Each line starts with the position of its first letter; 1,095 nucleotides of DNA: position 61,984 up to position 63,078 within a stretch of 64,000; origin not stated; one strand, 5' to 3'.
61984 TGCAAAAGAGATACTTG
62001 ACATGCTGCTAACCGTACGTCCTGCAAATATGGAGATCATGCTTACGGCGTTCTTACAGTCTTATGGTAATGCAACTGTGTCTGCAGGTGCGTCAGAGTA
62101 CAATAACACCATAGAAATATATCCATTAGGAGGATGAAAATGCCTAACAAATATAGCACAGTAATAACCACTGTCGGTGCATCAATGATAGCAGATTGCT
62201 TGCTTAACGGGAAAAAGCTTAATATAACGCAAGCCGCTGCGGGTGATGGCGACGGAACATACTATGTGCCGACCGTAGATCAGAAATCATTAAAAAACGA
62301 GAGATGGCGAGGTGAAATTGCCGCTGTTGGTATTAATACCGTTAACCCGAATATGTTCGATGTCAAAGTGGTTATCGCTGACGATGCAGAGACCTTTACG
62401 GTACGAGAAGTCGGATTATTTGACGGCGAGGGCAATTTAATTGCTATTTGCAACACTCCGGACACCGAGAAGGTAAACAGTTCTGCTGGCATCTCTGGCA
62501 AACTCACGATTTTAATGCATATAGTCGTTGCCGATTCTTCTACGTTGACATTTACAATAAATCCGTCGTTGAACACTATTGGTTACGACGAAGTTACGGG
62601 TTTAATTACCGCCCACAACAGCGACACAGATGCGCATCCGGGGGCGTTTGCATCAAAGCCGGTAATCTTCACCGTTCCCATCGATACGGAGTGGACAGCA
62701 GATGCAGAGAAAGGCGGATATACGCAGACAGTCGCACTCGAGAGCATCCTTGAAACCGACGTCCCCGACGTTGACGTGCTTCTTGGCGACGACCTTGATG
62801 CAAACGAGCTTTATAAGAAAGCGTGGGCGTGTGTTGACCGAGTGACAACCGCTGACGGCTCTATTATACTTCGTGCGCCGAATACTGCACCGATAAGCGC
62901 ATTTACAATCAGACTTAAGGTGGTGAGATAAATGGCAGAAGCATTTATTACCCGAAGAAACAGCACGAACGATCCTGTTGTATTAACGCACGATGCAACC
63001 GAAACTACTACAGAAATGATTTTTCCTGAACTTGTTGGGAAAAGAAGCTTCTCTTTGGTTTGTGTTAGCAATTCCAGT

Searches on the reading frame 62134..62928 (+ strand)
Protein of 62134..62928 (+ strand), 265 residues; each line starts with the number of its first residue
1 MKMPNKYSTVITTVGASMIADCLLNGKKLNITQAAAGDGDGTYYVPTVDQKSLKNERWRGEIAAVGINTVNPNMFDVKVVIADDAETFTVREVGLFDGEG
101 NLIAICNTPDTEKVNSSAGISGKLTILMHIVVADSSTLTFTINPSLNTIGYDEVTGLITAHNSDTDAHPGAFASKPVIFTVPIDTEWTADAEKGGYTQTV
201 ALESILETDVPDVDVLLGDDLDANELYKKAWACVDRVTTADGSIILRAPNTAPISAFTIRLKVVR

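Call 42: search_protein_families(library=phrogs, proteins=[window:62134-62928:+], max_evalue=0.00001)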
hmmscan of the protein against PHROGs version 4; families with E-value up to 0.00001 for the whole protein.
window:62134-62928:+ (265 aa): 24 families
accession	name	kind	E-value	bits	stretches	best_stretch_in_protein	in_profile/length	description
phrog_1780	-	tail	1.6e-40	140.5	1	3-163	2-161/855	tail collar fiber protein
phrog_988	-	tail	2e-40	140.7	1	3-164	2-163/574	tail protein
phrog_327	-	tail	4.8e-37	129.5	1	2-171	3-174/618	tail protein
phrog_381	-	tail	3.4e-33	116.7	1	3-161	1-162/566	tail fiber protein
phrog_2137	-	tail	8.9e-31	108.3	1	5-159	4-158/267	tail fiber protein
phrog_1162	-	tail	4.7e-30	105.8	1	5-165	4-164/354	tail fiber protein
phrog_6202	-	tail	5.5e-30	106.1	1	3-146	1-144/636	tail fiber protein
phrog_4618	-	tail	7.4e-29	101.7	1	4-165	2-163/413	tail collar fiber protein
phrog_295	-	tail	1e-27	98.3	1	2-161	161-320/794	tail fiber protein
phrog_5181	-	unknown function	2.8e-27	96.4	1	5-167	3-165/763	-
phrog_11518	-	tail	5.8e-25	88.7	1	6-146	3-144/812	tail fiber protein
phrog_10153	-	tail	3.6e-21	76.5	1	5-154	3-152/327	tail fiber protein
phrog_27782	-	unknown function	6.4e-21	75.7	1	3-169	1-168/644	-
phrog_7032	-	tail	1.6e-20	73.8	1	4-171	2-168/866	tail fiber protein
phrog_30680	-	unknown function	1.1e-19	71.8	1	7-168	3-161/342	-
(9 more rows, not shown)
